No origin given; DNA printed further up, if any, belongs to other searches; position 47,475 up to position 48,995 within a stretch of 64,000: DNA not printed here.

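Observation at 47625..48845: EndoQ-like PHP nuclease (archaeal-type deaminated-base repair)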

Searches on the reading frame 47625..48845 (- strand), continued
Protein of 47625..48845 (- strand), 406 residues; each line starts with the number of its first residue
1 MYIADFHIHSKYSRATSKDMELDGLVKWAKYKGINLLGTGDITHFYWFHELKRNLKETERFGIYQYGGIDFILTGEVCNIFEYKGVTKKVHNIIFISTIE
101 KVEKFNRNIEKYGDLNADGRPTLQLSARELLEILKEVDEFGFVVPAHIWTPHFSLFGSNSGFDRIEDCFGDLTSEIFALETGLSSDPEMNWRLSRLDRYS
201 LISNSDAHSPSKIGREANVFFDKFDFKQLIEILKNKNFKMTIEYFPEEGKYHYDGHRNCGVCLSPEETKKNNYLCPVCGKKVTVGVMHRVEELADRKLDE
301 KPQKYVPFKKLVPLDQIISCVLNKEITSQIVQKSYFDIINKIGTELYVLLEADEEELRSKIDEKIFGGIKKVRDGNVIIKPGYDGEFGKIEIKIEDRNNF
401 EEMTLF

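Call 26: find_related_loci(query=A1, collection=genome_contigs, flank=6000)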
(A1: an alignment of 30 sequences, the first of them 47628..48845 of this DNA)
Query A1 (406 aa) in genome_contigs; peptide patterns used: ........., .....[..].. (x = any residue, [..] = any of these).
600 stretches matched a pattern (row limit reached: there are more); 600 encode a relative of the query (tblastn E <= 1e-3); the best 80 are kept; 80 distinct loci.
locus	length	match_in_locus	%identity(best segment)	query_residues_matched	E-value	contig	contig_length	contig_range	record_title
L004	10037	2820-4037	80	1-406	0e+0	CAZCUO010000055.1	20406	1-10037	MAG TPA_asm: uncultured bacterium isolate binchicken_co25_128 genome assembly, contig: k141_147282, whole genome shotgun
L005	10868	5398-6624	66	1-406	0e+0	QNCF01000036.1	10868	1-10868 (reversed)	MAG: Candidatus Omnitrophota bacterium isolate B48_G9 B48_Guay9_scaffold_07093, whole genome shotgun sequence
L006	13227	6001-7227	60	1-406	7e-165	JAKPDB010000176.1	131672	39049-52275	MAG: bacterium isolate JPMR_maxbin.046 k141_130793, whole genome shotgun sequence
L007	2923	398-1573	54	3-392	2e-157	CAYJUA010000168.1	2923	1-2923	MAG TPA_asm: uncultured Planctomycetia bacterium isolate ERP125453_co1_428 genome assembly, contig: NODE_50368_length_29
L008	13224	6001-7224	54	2-406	3e-148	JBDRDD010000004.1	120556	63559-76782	MAG: bacterium isolate MEGAHIT-group-1.232 k141_13302248, whole genome shotgun sequence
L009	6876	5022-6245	56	1-406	2e-146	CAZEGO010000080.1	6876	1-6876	MAG TPA_asm: uncultured Planctomycetia bacterium isolate SRP141376_co2_263 genome assembly, contig: NODE_19153_length_68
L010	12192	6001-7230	53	3-406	3e-146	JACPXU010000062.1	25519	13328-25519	MAG: Candidatus Omnitrophota bacterium isolate NC_groundwater_845_Pr1_B-0.1um_65_10 Montesol18_Bp1_scaffold_942515, whol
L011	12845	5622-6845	56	2-406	1e-144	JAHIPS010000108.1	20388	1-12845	MAG: Candidatus Omnitrophota bacterium isolate KR13_S3.mb.80 KR13_S3.mb.80_k141_511577, whole genome shotgun sequence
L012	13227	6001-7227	51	3-406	2e-144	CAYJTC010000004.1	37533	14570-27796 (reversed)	MAG TPA_asm: uncultured Planctomycetia bacterium isolate ERP125453_co1_454 genome assembly, contig: NODE_863_length_3753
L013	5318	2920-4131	54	1-402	8e-144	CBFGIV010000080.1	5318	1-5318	MAG: candidate division WOR-3 bacterium isolate JZ-2_202302_bins_123.1 genome assembly, contig: NODE_80_length_5318_cov_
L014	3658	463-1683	53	2-406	6e-147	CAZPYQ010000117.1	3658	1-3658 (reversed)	MAG TPA_asm: uncultured Planctomycetia bacterium isolate SRP098346_co1_237 genome assembly, contig: NODE_41002_length_36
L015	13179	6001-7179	53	2-392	3e-141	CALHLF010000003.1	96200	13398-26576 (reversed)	MAG: uncultured bacterium isolate S1_Bin_METABAT__175_1 genome assembly, contig: c_000002402632, whole genome shotgun se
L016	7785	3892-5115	53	2-406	5e-140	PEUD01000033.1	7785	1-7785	MAG: Candidatus Omnitrophica bacterium CG02_land_8_20_14_3_00__42_8 CG02_land_8_20_14_3.00_150_scaffold_9291_c, whole ge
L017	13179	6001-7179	54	2-392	1e-139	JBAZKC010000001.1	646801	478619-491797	MAG: Candidatus Omnitrophota bacterium isolate SO_2017_LW4_134 scaffold_32_c1_LW137-91_2017, whole genome shotgun sequen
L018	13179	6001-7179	55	2-392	5e-140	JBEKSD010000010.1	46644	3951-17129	MAG: Candidatus Omnitrophota bacterium isolate SPRUCE 526 SPRUCE_526_10, whole genome shotgun sequence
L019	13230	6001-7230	53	1-406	6e-140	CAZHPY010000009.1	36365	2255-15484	MAG TPA_asm: uncultured Planctomycetia bacterium isolate binchicken_co220_179 genome assembly, contig: NODE_636_length_3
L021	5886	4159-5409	51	2-406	6e-139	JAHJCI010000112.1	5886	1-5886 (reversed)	MAG: Candidatus Omnitrophota bacterium isolate Modern_marine.mb.30 Modern_marine.mb.30_k141_1273377, whole genome shotgu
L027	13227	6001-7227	51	2-406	2e-136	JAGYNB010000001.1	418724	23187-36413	MAG: Candidatus Omnitrophota bacterium isolate M55B134 1, whole genome shotgun sequence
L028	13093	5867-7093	51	2-406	4e-136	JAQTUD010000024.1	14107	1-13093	MAG: Candidatus Omnitrophota bacterium isolate STB_56 NODE_10486_length_14107_cov_3.551001_Sandtown_B, whole genome shot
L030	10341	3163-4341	53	2-392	4e-136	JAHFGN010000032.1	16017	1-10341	MAG: Candidatus Omnitrophota bacterium isolate nzgw316 NODE_2937_length_16018_cov_3.657420, whole genome shotgun sequenc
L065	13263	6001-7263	48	1-406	1e-129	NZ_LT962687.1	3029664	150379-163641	Anaerotruncus massiliensis (ex Togo et al. 2019) strain AT3, whole genome shotgun sequence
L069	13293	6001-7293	47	2-406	3e-129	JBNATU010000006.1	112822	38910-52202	MAG: Moorellaceae bacterium isolate Kamch4342-3A-MB-01 bin2.fa-6, whole genome shotgun sequence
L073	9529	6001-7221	47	1-392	2e-128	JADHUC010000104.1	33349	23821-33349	MAG: Pirellulaceae bacterium isolate BS150m-G36 BS-150m-C1069, whole genome shotgun sequence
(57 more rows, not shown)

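Call 37: predict_structure(alignment_id=A1)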
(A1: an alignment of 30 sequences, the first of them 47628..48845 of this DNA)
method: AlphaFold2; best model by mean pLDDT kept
length: 406 residues; sequences in the alignment: 30
mean_pLDDT: 89.9   pTM: 0.89
mean pLDDT of the five models: 89.9, 89.4, 89.3, 88.9, 88.8
residues with pLDDT >= 90: 289; 70-90: 90; 50-70: 16; < 50: 11
segments of 3 or more residues with pLDDT < 50: 396-406
pLDDT, mean of each block of 10 residues (from residue 1): 95 89 97 97 95 98 98 96 89 97 98 89 95 98 89 66 88 95 82 93 92 94 98 97 71 88 92 95 87 88 92 91 92 97 97 95 94 85 77 56 41
secondary structure, 60 per line:
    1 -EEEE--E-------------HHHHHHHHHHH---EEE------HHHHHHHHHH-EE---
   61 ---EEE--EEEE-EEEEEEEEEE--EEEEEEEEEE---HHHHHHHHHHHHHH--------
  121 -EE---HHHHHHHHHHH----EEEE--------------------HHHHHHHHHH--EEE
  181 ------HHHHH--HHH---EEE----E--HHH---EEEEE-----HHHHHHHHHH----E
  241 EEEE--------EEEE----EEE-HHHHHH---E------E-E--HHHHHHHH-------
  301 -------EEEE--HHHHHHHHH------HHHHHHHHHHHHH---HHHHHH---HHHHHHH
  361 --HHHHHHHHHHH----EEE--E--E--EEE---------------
elements in order: E2-5 H22-32 E36-38 H45-54 E64-66 E69-72 E74-83 E86-95 H99-112 H127-137 E142-145 H166-175 E178-180 H187-191 E200-202 E216-220 H226-235 E240-244 E253-256 E261-263 H265-270 H286-293 E308-311 H314-322 H329-341 H345-350 H354-360 H363-373 E378-380 E389-391

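Call 41: fold_search(model_id=the predicted structure, library=pdb)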
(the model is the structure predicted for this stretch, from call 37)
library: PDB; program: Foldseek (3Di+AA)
matches with E <= 10: 160; with E <= 0.001: 6
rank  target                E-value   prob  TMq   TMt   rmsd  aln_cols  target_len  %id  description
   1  5zb8_C                1.8e-35  1.00  0.85  0.87   2.3       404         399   32  Crystal structure of the novel lesion-specific endonuclease PfuEndoQ from Pyrococcus furiosus (released 2018-04-04)
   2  5zb8_A                3.2e-35  1.00  0.84  0.86   3.7       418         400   32  Crystal structure of the novel lesion-specific endonuclease PfuEndoQ from Pyrococcus furiosus (released 2018-04-04)
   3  5zb8_B                6.0e-35  1.00  0.85  0.87   2.6       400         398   33  Crystal structure of the novel lesion-specific endonuclease PfuEndoQ from Pyrococcus furiosus (released 2018-04-04)
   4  7k30_A                6.0e-32  1.00  0.82  0.84   3.7       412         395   33  Crystal structure of Endonuclease Q complex with 27-mer duplex substrate with dU at the active site (released 2021-03-17)
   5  3e0f                  4.5e-05  1.00  0.36  0.48   6.2       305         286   17  Crystal structure of a putative metal-dependent phosphoesterase (bad_1165) from bifidobacterium adolescentis atcc 15703  (released 2008-09-02)
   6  3o0f                  7.5e-05  1.00  0.36  0.48   6.1       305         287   17  Crystal structure of a putative metal-dependent phosphoesterase (BAD_1165) from bifidobacterium adolescentis atcc 15703  (released 2010-08-25)
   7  7ug9                  1.1e-03  1.00  0.33  0.58   6.3       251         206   14  Crystal structure of RNase AM PHP domain (released 2022-08-31)
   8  9etk                  3.2e-02  0.84  0.28  0.38   8.3       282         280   12  Crystal structure of Vibrio cholerae RNase AM (released 2024-09-11)
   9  2yb1                  4.0e-02  0.92  0.32  0.43   6.3       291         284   14  Structure of an amidohydrolase from Chromobacterium violaceum (EFI target EFI-500202) with bound Mn, AMP and phosphate. (released 2011-03-16)
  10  1m65                  4.2e-02  0.85  0.28  0.45   8.3       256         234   13  YCDX PROTEIN (released 2003-04-22)
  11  6lei_B                1.1e-01  0.13  0.09  0.12  11.8       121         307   12  Structure of D-carbamoylase from Nitratireductor indicus (released 2020-10-28)
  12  1pb0_B                1.2e-01  0.57  0.27  0.43   8.6       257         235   13  YCDX PROTEIN IN AUTOINHIBITED STATE (released 2004-05-25)
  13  1fo6_A                1.6e-01  0.12  0.10  0.12  11.6       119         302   18  CRYSTAL STRUCTURE ANALYSIS OF N-CARBAMoYL-D-AMINO-ACID AMIDOHYDROLASE (released 2001-08-29)
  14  2ggl_A                1.9e-01  0.10  0.10  0.11  11.9       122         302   16  The mutant A222C of Agrobacterium radiobacter N-carbamoyl-D-amino acid amidohydrolase (released 2006-04-11)
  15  6led_B                2.1e-01  0.13  0.10  0.12  11.6       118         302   12  Structure of D-carbamoylase mutant from Nitratireductor indicus (released 2020-10-28)
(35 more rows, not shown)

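Call 49: search_dna_similar(query=window:47628-48845:-, collection=plasmids, mode=protein, max_rows=15)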
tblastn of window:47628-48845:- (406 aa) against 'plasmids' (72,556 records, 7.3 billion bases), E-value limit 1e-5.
Records with a match: 1; places in all: 1; records where one place covers at least 80% of the query: 1.
Best place of each record, by identity: <60% 1.
By first word of the organism name: Brevibacillus 1.
By predicted mobility (MOB-suite, as given by PLSDB): non-mobilizable 1.
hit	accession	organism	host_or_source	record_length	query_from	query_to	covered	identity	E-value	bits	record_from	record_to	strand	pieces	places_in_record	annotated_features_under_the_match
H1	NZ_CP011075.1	Brevibacillus laterosporus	Oryza sativa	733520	2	390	96%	27.2%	3e-29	127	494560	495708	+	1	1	endonuclease Q family protein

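Call 50: search_dna_similar(query=window:47628-48845:-, collection=phages, mode=protein, max_rows=15)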
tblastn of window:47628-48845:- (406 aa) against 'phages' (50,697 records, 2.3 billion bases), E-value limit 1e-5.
No match.

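Call 51: get_annotated_region(hit=H1, flank=4000)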
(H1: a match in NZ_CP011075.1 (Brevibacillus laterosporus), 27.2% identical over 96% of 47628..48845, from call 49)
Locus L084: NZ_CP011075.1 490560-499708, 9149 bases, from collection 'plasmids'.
description: Brevibacillus laterosporus strain B9 plasmid unnamed1, complete sequence
organism: Brevibacillus laterosporus (NCBI taxid 1465)
taxonomy: Bacteria; Bacillota; Bacilli; Bacillales; Paenibacillaceae; Brevibacillus; Brevibacillus laterosporus
host: -; source: Oryza sativa; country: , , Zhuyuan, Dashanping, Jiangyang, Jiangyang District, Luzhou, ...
typing (MOB-suite, as given by PLSDB): non-mobilizable
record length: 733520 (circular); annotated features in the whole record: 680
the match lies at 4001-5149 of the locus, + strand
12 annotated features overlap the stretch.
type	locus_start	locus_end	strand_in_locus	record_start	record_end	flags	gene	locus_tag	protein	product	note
CDS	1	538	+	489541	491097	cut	-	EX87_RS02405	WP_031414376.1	carboxyl transferase domain-containing protein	-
CDS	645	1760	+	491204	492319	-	-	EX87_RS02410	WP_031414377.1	M20/M25/M40 family metallo-hydrolase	-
CDS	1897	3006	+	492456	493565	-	-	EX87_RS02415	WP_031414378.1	DUF3866 family protein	-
CDS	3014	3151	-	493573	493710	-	-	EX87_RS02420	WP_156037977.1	Z-ring formation inhibitor MciZ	-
CDS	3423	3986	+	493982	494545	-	-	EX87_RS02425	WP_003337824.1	NUDIX hydrolase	-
CDS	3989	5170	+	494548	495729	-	-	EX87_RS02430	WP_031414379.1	endonuclease Q family protein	-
CDS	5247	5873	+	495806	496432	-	spoIIM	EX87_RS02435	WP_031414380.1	stage II sporulation protein M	GO:0030436 - asexual sporulation [Evidence IEA]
CDS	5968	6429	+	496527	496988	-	-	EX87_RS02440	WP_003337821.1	Fur family transcriptional regulator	GO:0006355 - regulation of DNA-templated transcription [Evidence IEA]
CDS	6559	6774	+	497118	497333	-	-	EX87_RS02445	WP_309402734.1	DUF4227 family protein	-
CDS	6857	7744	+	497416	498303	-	xerD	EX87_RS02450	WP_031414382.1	site-specific tyrosine recombinase XerD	GO:0006310 - DNA recombination [Evidence IEA]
CDS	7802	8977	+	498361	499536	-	deoB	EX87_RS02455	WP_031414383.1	phosphopentomutase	GO:0006139 - nucleobase-containing compound metabolic process [Evidence IEA]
CDS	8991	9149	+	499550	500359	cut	-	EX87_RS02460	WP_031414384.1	purine-nucleoside phosphorylase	GO:0009116 - nucleoside metabolic process [Evidence IEA]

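Call 53: search_protein_families(library=ncbifam, proteins=[L084:3989-5167:+, P0055, P0096, P0120], max_evalue=1e-10)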
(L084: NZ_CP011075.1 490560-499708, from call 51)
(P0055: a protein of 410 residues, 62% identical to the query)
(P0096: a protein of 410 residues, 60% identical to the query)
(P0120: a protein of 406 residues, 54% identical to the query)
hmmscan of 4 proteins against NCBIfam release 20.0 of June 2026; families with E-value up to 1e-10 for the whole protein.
L084:3989-5167:+ (393 aa): 1 family
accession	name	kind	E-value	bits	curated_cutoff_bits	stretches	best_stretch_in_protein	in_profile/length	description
TIGR00375.1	TIGR00375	hypoth_equivalog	2.4e-78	264.1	326.6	1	25-387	13-374/374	TIGR00375 family protein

P0055 (410 aa): 1 family
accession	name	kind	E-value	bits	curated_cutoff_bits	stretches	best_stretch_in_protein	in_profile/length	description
TIGR00375.1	TIGR00375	hypoth_equivalog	6.2e-53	180.5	326.6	1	4-394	2-374/374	TIGR00375 family protein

P0096 (410 aa): 1 family
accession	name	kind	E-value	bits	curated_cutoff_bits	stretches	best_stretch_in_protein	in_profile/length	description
TIGR00375.1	TIGR00375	hypoth_equivalog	4.1e-61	207.4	326.6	1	4-393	2-374/374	TIGR00375 family protein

P0120 (406 aa): 1 family
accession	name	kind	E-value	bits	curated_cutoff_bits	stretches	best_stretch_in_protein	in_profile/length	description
TIGR00375.1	TIGR00375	hypoth_equivalog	1.1e-65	222.5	326.6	1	4-391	2-374/374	TIGR00375 family protein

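Call 61: search_protein_families(library=pfam, proteins=[L065:6001-9225:+, L073:6001-9192:+, L069:5995-9471:+], max_evalue=0.00001)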
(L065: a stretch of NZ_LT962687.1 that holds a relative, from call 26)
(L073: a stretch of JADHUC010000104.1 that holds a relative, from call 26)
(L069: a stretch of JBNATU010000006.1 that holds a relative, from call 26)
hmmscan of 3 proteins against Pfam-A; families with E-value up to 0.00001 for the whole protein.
L065:6001-9225:+ (1075 aa): 5 families
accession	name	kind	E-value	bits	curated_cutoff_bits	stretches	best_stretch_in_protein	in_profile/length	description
PF00580.27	UvrD-helicase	-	5e-58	197.4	23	2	462-554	1-94/271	UvrD/REP helicase N-terminal domain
PF13361.12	UvrD_C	-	6.7e-36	124.9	25.6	2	969-1032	284-345/350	UvrD-like helicase C-terminal domain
PF13245.12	AAA_19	-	2.2e-27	96.3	25.1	1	466-688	1-134/134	AAA domain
PF13538.12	UvrD_C_2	-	3e-10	40.2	27.4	1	975-1033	2-52/52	UvrD-like helicase C-terminal domain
PF13604.12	AAA_30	-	3.5e-08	33.8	27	0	462-526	2-67/191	AAA domain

L073:6001-9192:+ (1064 aa): 5 families
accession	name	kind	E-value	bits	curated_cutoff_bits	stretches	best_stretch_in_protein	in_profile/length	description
PF00580.27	UvrD-helicase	-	3.3e-68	230.8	23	1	491-739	1-270/271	UvrD/REP helicase N-terminal domain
PF13361.12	UvrD_C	-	3.2e-38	132.5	25.6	2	950-1017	282-349/350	UvrD-like helicase C-terminal domain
PF13245.12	AAA_19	-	1.3e-26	93.8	25.1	1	496-725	2-134/134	AAA domain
PF13538.12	UvrD_C_2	-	5.5e-09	36.2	27.4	1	957-1013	4-51/52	UvrD-like helicase C-terminal domain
PF13604.12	AAA_30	-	6.3e-06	26.5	27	0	491-555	2-66/191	AAA domain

L069:5995-9471:+ (1159 aa): 4 families
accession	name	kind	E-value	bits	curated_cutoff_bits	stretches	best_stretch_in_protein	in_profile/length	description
PF00580.27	UvrD-helicase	-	8.3e-71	239.3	23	1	504-766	1-271/271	UvrD/REP helicase N-terminal domain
PF13361.12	UvrD_C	-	4.9e-44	151.6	25.6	2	981-1107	231-348/350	UvrD-like helicase C-terminal domain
PF13245.12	AAA_19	-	7.5e-25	88.1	25.1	1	508-751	1-134/134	AAA domain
PF13538.12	UvrD_C_2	-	1.3e-09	38.2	27.4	0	1085-1105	32-52/52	UvrD-like helicase C-terminal domain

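Call 68: search_protein_families(library=pfam, proteins=[L030:291-836:+, L021:1467-2438:+, L028:4584-5858:+, L014:1691-2524:+, L016:6104-7036:+, L019:9318-10031:+, L017:7871-9475:+, L027:7794-8255:+, L018:9327-10127:+], max_evalue=1e-10)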
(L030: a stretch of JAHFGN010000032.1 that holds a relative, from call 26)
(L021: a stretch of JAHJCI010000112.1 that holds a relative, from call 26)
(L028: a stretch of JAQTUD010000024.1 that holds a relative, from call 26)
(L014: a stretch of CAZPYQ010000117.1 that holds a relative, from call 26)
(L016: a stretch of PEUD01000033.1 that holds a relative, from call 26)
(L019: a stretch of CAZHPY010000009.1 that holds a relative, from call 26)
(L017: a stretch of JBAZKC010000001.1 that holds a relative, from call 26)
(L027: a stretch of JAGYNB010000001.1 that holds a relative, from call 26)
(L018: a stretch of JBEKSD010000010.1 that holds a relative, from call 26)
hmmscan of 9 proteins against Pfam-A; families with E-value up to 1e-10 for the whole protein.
L030:291-836:+ (181 aa): 1 family
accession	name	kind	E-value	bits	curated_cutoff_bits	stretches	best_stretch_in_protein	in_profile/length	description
PF00156.33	Pribosyltran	-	2.7e-24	85.7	26.3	1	8-165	5-155/158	Phosphoribosyl transferase domain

L021:1467-2438:+ (323 aa): 2 families
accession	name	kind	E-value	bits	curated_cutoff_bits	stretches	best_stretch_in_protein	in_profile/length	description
PF02729.26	OTCace_N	-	8e-47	159.5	29.9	1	6-149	1-148/148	Aspartate/ornithine carbamoyltransferase, carbamoyl-P binding domain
PF00185.30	OTCace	-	6.7e-28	98.2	29.4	1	155-301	1-156/157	Aspartate/ornithine carbamoyltransferase, Asp/Orn binding domain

L028:4584-5858:+ (424 aa): 3 families
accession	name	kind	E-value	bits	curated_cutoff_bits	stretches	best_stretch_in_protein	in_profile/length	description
PF01979.26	Amidohydro_1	-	1.4e-31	110.5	25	1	51-420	1-344/345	Amidohydrolase family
PF12890.13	DHOase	-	7.1e-14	52.6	21.2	1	49-238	1-142/142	Dihydro-orotase-like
PF07969.17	Amidohydro_3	-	9.7e-14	52.1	29.7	0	43-67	1-25/472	Amidohydrolase family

L014:1691-2524:+ (277 aa): 1 family
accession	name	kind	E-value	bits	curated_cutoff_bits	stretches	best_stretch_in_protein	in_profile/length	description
PF10418.14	DHODB_Fe-S_bind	-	3.7e-16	59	23.9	1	228-273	1-40/41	Iron-sulfur cluster binding domain of dihydroorotate dehydrogenase B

L016:6104-7036:+ (310 aa): 1 family
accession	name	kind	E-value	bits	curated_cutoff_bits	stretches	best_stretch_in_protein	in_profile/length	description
PF01180.27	DHO_dh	-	8.8e-78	261.9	27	1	12-293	2-291/291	Dihydroorotate dehydrogenase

L019:9318-10031:+ (237 aa): 1 family
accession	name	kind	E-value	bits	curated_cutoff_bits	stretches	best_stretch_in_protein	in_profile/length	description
PF00215.30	OMPdecase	-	1.7e-65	221.5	27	1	6-231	2-221/221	Orotidine 5'-phosphate decarboxylase / HUMPS family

L017:7871-9475:+ (534 aa): 3 families
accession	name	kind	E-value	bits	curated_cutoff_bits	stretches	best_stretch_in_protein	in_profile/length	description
PF25596.1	CPSase_L_D1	-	2.4e-49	166.5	27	1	17-128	2-117/118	Carbamoyl phosphate synthase preATP-grasp domain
PF02786.22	CPSase_L_D2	-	3.2e-39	135.1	19.8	1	132-334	1-210/211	Carbamoyl-phosphate synthase L chain, ATP binding domain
PF02142.27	MGS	-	7.5e-22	77.7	24.1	1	415-500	2-94/94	MGS-like domain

L027:7794-8255:+ (153 aa): 1 family
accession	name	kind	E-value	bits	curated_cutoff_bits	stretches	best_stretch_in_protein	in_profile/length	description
PF18306.6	LDcluster4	-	3.9e-42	143.9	26.3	1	4-128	2-126/151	SLOG cluster4 family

L018:9327-10127:+ (266 aa): 2 families
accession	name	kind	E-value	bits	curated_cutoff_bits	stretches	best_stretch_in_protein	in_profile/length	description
PF01149.29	Fapy_DNA_glyco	-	2.1e-30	106.2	25.5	1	1-112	1-116/117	Formamidopyrimidine-DNA glycosylase N-terminal domain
PF06831.19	H2TH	-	2.2e-26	92.1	34.7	1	128-215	1-90/93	Formamidopyrimidine-DNA glycosylase H2TH domain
